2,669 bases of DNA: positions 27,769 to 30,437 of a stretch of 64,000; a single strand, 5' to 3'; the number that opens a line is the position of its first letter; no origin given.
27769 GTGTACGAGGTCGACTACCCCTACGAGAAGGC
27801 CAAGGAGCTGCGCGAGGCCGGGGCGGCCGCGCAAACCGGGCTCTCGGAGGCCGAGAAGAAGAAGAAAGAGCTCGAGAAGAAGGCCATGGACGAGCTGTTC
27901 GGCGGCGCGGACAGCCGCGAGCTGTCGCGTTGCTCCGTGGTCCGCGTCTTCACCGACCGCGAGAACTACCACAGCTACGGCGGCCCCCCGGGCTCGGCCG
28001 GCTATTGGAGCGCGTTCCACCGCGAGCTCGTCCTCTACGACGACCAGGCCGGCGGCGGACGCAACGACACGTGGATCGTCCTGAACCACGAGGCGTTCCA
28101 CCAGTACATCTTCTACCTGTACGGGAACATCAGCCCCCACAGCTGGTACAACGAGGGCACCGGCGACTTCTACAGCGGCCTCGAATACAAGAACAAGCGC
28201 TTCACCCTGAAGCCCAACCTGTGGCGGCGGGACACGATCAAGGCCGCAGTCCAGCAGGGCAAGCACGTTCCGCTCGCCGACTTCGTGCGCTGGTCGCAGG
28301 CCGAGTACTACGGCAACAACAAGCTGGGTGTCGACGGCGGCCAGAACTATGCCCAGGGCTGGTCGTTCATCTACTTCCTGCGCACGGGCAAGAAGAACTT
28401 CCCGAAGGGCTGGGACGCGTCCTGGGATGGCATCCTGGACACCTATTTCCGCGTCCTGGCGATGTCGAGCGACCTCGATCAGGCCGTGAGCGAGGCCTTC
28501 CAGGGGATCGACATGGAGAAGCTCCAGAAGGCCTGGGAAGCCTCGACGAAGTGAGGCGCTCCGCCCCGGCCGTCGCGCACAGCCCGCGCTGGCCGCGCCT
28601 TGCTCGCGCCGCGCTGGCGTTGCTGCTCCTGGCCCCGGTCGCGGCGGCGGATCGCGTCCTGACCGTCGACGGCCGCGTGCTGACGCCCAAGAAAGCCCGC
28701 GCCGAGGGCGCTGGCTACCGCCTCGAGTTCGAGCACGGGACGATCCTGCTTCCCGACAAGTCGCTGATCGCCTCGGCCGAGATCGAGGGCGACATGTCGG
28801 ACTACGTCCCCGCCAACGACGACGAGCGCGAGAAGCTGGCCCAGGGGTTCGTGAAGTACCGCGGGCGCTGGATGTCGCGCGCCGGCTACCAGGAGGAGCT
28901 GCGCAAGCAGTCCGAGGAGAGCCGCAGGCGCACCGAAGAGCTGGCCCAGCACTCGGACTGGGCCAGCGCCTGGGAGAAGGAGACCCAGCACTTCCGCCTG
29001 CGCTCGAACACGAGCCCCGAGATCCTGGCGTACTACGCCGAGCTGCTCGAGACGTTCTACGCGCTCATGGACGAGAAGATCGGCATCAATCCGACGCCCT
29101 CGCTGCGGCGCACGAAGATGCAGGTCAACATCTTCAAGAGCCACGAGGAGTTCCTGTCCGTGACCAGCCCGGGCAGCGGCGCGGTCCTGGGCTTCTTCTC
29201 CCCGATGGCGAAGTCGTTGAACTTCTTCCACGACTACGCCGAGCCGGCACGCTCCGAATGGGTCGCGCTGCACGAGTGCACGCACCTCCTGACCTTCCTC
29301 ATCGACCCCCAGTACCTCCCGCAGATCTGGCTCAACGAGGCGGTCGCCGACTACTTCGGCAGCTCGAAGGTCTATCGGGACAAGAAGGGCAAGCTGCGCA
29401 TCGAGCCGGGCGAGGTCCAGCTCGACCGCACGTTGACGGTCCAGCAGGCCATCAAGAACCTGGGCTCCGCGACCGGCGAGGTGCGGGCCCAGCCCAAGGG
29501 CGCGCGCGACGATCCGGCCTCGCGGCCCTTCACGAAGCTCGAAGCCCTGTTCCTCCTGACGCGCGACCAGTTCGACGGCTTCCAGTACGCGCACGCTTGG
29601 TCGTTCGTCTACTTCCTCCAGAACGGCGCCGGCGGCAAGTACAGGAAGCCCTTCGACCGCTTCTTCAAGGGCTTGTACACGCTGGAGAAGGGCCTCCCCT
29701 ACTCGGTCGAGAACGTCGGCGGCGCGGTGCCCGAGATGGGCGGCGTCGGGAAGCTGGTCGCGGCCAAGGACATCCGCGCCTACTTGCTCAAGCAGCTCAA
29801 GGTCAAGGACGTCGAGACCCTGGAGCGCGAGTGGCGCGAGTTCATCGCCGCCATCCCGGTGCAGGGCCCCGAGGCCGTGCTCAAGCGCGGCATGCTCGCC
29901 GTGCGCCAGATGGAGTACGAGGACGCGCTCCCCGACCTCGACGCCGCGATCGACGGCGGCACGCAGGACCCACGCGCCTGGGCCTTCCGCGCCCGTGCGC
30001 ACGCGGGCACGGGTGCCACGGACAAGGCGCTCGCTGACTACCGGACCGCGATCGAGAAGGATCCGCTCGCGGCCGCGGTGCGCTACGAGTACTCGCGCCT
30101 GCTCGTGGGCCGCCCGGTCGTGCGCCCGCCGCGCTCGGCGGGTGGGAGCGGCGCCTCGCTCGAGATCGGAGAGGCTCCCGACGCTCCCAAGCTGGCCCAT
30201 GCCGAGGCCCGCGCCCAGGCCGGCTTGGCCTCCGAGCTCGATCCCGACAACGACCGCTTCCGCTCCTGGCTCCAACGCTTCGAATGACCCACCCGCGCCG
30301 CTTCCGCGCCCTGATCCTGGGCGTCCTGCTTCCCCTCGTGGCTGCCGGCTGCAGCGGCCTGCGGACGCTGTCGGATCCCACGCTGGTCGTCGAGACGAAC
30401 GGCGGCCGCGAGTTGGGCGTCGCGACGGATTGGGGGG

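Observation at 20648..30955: Candidate secreted protease module: two tandem all-CarboxypepD_reg giants divergent from a coupled pair of DUF1570 gluzincin-like proteins plus a lipoprotein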

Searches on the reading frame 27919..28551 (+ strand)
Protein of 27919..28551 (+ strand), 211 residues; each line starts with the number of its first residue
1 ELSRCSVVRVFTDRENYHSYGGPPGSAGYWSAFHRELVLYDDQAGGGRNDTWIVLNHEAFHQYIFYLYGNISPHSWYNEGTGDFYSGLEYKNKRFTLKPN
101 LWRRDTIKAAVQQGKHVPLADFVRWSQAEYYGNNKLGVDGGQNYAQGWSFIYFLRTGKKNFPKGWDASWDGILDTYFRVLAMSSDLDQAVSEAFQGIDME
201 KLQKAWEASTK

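Call 90: search_solved_structures(query=A6, max_evalue=10, show_alignments=4)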
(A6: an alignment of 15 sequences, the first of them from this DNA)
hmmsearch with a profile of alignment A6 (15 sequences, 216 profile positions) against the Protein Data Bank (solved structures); distinct sequences matched with E-value up to 10: 0.

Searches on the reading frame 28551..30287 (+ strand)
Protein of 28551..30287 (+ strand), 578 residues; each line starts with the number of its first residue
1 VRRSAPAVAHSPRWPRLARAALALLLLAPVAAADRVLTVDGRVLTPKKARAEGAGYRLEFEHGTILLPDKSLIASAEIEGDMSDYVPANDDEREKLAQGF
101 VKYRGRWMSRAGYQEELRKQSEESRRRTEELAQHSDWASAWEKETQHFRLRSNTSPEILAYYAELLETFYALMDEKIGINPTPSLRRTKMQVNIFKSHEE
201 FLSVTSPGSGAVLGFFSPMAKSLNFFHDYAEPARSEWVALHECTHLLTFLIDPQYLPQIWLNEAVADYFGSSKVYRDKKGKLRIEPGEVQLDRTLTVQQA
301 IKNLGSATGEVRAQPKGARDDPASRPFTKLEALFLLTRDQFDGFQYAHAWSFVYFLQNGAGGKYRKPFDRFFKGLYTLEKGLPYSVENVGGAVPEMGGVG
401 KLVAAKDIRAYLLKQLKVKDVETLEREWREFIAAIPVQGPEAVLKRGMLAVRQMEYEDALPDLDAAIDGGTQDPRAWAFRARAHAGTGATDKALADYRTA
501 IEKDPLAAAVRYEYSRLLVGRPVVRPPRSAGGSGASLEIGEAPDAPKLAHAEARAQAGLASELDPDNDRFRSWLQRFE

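Call 8: search_protein_families(library=pfam, proteins=[window:28551-30287:+], max_evalue=0.01)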
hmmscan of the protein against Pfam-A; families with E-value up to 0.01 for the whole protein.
window:28551-30287:+ (578 aa): 9 families
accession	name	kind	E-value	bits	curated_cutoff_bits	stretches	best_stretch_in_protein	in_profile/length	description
PF13432.12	TPR_16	-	2.9e-06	28.1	32.7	1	444-507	1-64/65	Tetratricopeptide repeat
PF00515.34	TPR_1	-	1.5e-05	25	27.8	0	474-505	1-32/34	Tetratricopeptide repeat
PF07719.23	TPR_2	-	3.1e-05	24.2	27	1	474-505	1-32/34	Tetratricopeptide repeat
PF13429.12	TPR_15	-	0.0004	20.3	26.2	1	471-515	143-187/280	Tetratricopeptide repeat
PF13371.12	TPR_9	-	0.0013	19.1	35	0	472-510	27-65/73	Tetratricopeptide repeat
PF13428.12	TPR_14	-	0.0028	18.6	23.5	1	474-517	1-44/44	Tetratricopeptide repeat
PF13414.12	TPR_11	-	0.0028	17.8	26.8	0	488-512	8-32/42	TPR repeat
PF14559.12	TPR_19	-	0.0047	17.7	25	0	455-510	6-61/68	Tetratricopeptide repeat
PF03704.23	BTAD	-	0.0084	16.9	22.1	0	441-500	63-122/146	Bacterial transcriptional activator domain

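Call 9: search_protein_families(library=pfam, proteins=[window:28551-30287:+], max_evalue=10)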
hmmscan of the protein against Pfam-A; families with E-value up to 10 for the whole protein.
window:28551-30287:+ (578 aa): 10 families
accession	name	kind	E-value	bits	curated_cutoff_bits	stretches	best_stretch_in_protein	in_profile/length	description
PF13432.12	TPR_16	-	2.9e-06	28.1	32.7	1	444-507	1-64/65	Tetratricopeptide repeat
PF00515.34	TPR_1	-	1.5e-05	25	27.8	1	474-505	1-32/34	Tetratricopeptide repeat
PF07719.23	TPR_2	-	3.1e-05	24.2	27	1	474-505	1-32/34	Tetratricopeptide repeat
PF13429.12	TPR_15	-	0.0004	20.3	26.2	1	471-515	143-187/280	Tetratricopeptide repeat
PF13371.12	TPR_9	-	0.0013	19.1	35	2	472-510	27-65/73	Tetratricopeptide repeat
PF13428.12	TPR_14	-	0.0028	18.6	23.5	2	474-517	1-44/44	Tetratricopeptide repeat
PF13414.12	TPR_11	-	0.0028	17.8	26.8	1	488-512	8-32/42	TPR repeat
PF14559.12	TPR_19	-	0.0047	17.7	25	1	455-510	6-61/68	Tetratricopeptide repeat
PF03704.23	BTAD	-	0.0084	16.9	22.1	1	441-500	63-122/146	Bacterial transcriptional activator domain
PF07607.17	DUF1570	-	1.3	9.8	22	1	259-357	28-108/129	Protein of unknown function (DUF1570)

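Call 10: search_protein_families(library=ncbifam, proteins=[window:28551-30287:+], max_evalue=1)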
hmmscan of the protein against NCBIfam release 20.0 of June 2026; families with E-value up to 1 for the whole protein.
window:28551-30287:+ (578 aa): 5 families
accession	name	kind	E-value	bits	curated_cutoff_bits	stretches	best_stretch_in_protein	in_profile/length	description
NF040959.1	MamA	equivalog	0.00044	19.8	200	1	441-506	106-171/204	magnetosome protein MamA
TIGR02521.1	type_IV_pilW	equivalog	0.00095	18.8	154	1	451-512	42-103/234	type IV pilus biogenesis/stability protein PilW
TIGR02917.1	PEP_TPR_lipo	equivalog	0.0021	16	312.2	1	440-514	159-233/899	XrtA/PEP-CTERM system TPR-repeat protein PrsT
NF052415.1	T3SS_chap_SctY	equivalog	0.015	15.8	70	1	448-502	48-105/106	type III secretion apparatus assembly chaperone SctY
NF047558.1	TPR_END_plus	domain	0.016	15.2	32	0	478-505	3-30/56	TPR end-of-group domain-containing protein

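Call 15: find_homologous_proteins(query=window:28551-30287:+)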
Query window:28551-30287:+ (578 aa): 385 proteins with E <= 0.001 among 8000 candidates; the best 120 are listed.
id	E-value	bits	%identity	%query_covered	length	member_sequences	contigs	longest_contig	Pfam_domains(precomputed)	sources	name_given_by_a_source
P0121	4.8e-290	981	76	98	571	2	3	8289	-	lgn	-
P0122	2.1e-288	976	77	95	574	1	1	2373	PF13432.13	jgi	jgi:hypothetical protein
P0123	3.5e-285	965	76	97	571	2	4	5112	PF00515.35,PF13432.13,PF07719.24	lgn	-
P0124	1.0e-281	954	75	96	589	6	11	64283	PF00515.35,PF13432.13,PF07719.24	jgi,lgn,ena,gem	-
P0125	3.1e-281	952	76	94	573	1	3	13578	-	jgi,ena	-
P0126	3.8e-280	948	74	97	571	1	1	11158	-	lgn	-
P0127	3.8e-280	948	75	95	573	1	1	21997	PF00515.35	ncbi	-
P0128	1.4e-272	923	74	95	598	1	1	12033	PF00515.35,PF13432.13,PF07719.24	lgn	-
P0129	9.1e-271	917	73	95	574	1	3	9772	PF00515.35,PF13432.13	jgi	-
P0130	1.1e-270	917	71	97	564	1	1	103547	PF13432.13,PF07719.24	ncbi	-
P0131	3.2e-268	909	72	96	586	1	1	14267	PF00515.35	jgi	jgi:tetratricopeptide (TPR) repeat protein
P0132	5.1e-263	892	71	97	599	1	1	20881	PF13432.13,PF07719.24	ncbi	-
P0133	2.8e-262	889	72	95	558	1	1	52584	PF00515.35,PF13432.13,PF07719.24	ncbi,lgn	-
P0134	4.2e-244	829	68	94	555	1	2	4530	PF00515.35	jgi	jgi:tetratricopeptide (TPR) repeat protein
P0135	9.9e-219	746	63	95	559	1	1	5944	PF13432.13,PF07719.24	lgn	-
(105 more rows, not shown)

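Call 25: search_solved_structures(query=A2, max_evalue=10, show_alignments=2)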
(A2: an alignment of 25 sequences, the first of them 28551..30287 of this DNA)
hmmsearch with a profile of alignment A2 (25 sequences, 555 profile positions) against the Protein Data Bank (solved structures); distinct sequences matched with E-value up to 10: 146 (the best 60 are shown).
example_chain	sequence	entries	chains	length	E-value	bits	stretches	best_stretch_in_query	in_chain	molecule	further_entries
9qhb_A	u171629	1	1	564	1.3e-36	129.7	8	421-498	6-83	Engineered tetratricopeptide repeat protein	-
8bu0_A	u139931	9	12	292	3.8e-22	81.9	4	421-498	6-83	Consensus tetratricopeptide repeat protein | Crystal structure of an 8-repeat consensus TPR superhelix with Zinc. | Monomer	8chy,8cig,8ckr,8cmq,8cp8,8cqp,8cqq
9qhc_A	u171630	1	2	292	8.3e-20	74.2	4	431-498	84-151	Engineered tetratricopeptide repeat protein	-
3kd7_A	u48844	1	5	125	9.1e-13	50.9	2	432-499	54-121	CTPR390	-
6fo1_G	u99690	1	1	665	9.8e-12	47.5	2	409-506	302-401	RNA polymerase II-associated protein 3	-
8ch0_A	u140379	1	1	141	3.6e-11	45.7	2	421-498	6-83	Consensus tetratricopeptide repeat protein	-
2fo7_A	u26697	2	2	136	6.8e-11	44.7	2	427-498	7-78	SYNTHETIC CONSENSUS TPR PROTEIN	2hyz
9gzg_A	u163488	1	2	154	3.6e-10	42.3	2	433-498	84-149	Engineered CTPR protein with glutamic acids for conductivity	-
1na0_A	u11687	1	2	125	6.2e-10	41.6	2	427-499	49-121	designed protein CTPR3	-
9hb4_G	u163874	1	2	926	1e-09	40.9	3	415-518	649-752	Sperm-associated antigen 1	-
6vfi_B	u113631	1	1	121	1.4e-09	40.3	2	422-490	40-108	O43_dn18B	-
9g8o_B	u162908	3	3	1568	9.9e-09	37.6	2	420-494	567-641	Superkiller complex protein 3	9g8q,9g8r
7qdr_B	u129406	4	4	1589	1.2e-08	37.3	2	420-494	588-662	Tetratricopeptide repeat protein 37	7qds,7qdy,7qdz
9pkq_A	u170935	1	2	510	1.5e-08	37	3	421-516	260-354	Mitochondrial import receptor subunit TOM70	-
7kdt_A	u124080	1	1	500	1.5e-08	37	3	421-516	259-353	Mitochondrial import receptor subunit TOM70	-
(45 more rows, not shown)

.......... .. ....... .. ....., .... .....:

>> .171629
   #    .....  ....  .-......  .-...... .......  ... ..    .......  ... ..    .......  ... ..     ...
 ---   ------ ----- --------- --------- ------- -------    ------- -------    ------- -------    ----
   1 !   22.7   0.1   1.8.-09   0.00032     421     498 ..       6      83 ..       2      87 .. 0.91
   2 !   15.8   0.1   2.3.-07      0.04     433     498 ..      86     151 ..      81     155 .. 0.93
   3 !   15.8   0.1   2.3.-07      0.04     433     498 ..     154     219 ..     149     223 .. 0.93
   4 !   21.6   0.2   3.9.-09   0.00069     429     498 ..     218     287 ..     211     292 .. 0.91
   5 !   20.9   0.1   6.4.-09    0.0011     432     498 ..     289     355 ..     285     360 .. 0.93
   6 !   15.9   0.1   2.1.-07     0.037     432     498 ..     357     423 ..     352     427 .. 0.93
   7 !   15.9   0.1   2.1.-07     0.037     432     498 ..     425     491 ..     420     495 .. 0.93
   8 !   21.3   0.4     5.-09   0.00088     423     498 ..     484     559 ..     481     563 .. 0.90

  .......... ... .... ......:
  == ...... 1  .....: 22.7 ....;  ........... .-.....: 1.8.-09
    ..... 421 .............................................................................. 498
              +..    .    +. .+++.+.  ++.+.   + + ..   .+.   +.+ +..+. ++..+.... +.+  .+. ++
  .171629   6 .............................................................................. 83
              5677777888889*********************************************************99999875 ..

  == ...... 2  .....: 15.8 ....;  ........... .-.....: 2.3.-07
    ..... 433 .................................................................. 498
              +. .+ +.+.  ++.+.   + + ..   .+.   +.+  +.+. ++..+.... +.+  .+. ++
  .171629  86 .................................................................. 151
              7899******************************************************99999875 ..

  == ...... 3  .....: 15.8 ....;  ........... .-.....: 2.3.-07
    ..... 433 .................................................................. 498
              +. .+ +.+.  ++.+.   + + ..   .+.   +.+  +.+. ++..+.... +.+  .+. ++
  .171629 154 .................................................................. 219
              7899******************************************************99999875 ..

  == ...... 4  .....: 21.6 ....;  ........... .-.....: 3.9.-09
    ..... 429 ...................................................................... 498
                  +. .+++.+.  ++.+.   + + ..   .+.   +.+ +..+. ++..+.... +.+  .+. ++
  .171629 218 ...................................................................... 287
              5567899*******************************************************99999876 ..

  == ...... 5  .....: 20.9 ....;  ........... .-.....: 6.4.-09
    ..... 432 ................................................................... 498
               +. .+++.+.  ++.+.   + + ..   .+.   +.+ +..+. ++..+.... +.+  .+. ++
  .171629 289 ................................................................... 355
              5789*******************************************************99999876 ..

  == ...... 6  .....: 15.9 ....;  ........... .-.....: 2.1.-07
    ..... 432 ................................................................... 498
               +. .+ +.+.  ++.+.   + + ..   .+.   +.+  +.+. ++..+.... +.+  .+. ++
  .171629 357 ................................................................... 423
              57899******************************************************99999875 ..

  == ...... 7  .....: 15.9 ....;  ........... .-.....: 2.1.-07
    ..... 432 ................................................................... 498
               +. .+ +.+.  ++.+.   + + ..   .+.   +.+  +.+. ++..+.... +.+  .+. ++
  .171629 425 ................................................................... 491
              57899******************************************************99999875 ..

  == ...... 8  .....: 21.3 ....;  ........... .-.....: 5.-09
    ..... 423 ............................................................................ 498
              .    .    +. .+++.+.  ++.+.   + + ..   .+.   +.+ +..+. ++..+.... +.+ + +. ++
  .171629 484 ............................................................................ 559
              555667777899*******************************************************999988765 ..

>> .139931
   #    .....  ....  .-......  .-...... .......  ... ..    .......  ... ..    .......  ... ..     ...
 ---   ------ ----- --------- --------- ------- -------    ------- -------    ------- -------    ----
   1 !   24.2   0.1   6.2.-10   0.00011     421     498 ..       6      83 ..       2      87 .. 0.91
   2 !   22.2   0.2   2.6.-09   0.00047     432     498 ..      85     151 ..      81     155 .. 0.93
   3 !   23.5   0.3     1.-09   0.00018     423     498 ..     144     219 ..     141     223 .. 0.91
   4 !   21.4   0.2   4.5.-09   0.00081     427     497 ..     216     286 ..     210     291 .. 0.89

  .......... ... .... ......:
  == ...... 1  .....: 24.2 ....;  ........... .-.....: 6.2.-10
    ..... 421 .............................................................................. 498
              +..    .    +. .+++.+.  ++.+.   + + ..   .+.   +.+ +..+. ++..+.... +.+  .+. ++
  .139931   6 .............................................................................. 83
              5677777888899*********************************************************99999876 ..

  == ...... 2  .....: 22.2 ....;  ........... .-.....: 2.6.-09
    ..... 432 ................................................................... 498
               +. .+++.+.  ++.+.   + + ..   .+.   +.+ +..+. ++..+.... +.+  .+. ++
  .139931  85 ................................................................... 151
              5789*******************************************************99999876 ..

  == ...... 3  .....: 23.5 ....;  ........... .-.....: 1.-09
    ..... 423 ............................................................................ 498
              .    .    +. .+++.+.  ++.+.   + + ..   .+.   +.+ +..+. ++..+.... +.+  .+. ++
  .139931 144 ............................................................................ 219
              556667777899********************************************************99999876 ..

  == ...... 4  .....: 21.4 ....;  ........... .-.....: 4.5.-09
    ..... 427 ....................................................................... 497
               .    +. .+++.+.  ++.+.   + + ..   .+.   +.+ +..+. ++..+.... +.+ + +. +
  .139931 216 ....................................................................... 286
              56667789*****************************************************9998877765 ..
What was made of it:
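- On TPR domain (B, C-terminus): A profile of the orthologues hits consensus TPR structures at E 1e-36 (call 25).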

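Call 35: predict_structure(alignment_id=A2)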
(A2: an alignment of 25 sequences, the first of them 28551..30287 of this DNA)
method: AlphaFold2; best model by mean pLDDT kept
length: 578 residues; sequences in the alignment: 25
mean_pLDDT: 83.1   pTM: 0.77
mean pLDDT of the five models: 83.1, 82.5, 81.9, 81.8, 80.0
residues with pLDDT >= 90: 284; 70-90: 207; 50-70: 33; < 50: 54
segments of 3 or more residues with pLDDT < 50: 1-15, 26-31, 306-320, 524-540
pLDDT, mean of each block of 10 residues (from residue 1): 37 51 50 71 82 90 93 76 79 88 80 80 76 86 97 91 98 91 91 90 81 88 89 90 94 91 94 92 93 88 57 39 72 89 90 94 93 92 90 82 94 94 94 84 88 85 94 94 93 97 93 92 48 38 74 95 83 86
secondary structure, 60 per line:
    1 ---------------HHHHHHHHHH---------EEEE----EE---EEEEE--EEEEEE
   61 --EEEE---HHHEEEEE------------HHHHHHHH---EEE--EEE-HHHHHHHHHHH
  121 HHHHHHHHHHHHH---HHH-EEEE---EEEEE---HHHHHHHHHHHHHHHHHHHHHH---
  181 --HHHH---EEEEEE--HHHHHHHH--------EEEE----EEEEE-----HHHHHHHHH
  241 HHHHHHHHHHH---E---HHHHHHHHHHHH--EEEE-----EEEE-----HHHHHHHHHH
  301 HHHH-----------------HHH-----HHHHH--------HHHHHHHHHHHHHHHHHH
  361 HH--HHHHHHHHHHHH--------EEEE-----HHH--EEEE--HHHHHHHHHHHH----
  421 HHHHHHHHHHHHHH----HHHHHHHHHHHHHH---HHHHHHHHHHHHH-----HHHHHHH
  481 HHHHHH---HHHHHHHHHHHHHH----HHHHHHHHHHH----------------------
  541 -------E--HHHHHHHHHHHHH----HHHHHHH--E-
elements in order: H16-25 E35-38 E48-52 E55-60 E63-66 E73-77 H90-97 E101-103 E106-108 H110-133 E141-144 E148-152 H156-177 H183-186 E190-195 H198-205 E214-217 E222-226 H232-251 H259-270 E273-276 E282-285 H291-304 H330-334 H343-362 H365-376 E385-388 E399-402 H405-416 H421-434 H439-452 H456-468 H474-486 H490-503 H508-518 H551-563 H568-574
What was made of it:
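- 28551..30287 (+): B: exported 578-aa paralogue. It comprises a signal peptide, a highly conserved small beta domain (aa 35-108), a gluzincin domain (about aa 140-420), and a TPR domain (aa 421-518). AF2 model pLDDT 83.1 (call 35).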

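Call 50: search_protein_families(library=pfam, alignment_id=A2, max_evalue=0.01)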
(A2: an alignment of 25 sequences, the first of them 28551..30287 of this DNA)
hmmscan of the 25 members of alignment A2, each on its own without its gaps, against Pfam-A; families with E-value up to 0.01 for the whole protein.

A. member 1, window:28551-30287:+ (578 aa): 9 families
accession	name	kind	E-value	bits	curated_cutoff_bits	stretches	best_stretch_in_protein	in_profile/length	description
PF13432.12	TPR_16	-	2.9e-06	28.1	32.7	1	444-507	1-64/65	Tetratricopeptide repeat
PF00515.34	TPR_1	-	1.5e-05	25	27.8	0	474-505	1-32/34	Tetratricopeptide repeat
PF07719.23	TPR_2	-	3.1e-05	24.2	27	1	474-505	1-32/34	Tetratricopeptide repeat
PF13429.12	TPR_15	-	0.0004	20.3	26.2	1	471-515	143-187/280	Tetratricopeptide repeat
PF13371.12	TPR_9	-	0.0013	19.1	35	0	472-510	27-65/73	Tetratricopeptide repeat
PF13428.12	TPR_14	-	0.0028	18.6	23.5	1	474-517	1-44/44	Tetratricopeptide repeat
PF13414.12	TPR_11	-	0.0028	17.8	26.8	0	488-512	8-32/42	TPR repeat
PF14559.12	TPR_19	-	0.0047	17.7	25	0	455-510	6-61/68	Tetratricopeptide repeat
PF03704.23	BTAD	-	0.0084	16.9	22.1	0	441-500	63-122/146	Bacterial transcriptional activator domain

B. families by the number of members that match (of 25 scanned): 15 families
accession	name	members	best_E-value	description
PF07607.17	DUF1570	21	1.6e-06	Protein of unknown function (DUF1570)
PF07719.23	TPR_2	19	3.8e-08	Tetratricopeptide repeat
PF13432.12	TPR_16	18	9.1e-09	Tetratricopeptide repeat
PF13414.12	TPR_11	14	5.2e-06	TPR repeat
PF00515.34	TPR_1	12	1e-08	Tetratricopeptide repeat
PF13428.12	TPR_14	11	1.8e-06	Tetratricopeptide repeat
PF13181.12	TPR_8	11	9.7e-06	Tetratricopeptide repeat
PF13371.12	TPR_9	9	0.00016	Tetratricopeptide repeat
PF13431.12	TPR_17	3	0.00029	Tetratricopeptide repeat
PF14559.12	TPR_19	3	0.00054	Tetratricopeptide repeat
PF03704.23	BTAD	2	0.00013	Bacterial transcriptional activator domain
PF13429.12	TPR_15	2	0.0004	Tetratricopeptide repeat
PF23914.1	TPR_CcmH_CycH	2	0.0088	Cytochrome c-type biogenesis protein H TPR domain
PF01752.23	Peptidase_M9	1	6.9e-05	Collagenase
PF13424.12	TPR_12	1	0.0073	Tetratricopeptide repeat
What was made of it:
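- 28551..30287 (+): DUF1570 scores only 9.8 bits in the window copy (call 9), but 21 of 25 orthologues hit it (call 50).
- On Peptidase family M9 (microbial collagenase): One of 25 B orthologues hits at E 6.9e-5 (call 50).
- Closest known: Pfam DUF1570. Same: The region covering HExxH…NE matches the profile in most B orthologues (21 of 25 at E<=0.01, best 1.6e-6, call 50).
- One B orthologue hits Pfam Peptidase_M9 at E 6.9e-5, and 21 of 25 hit DUF1570 (call 50).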
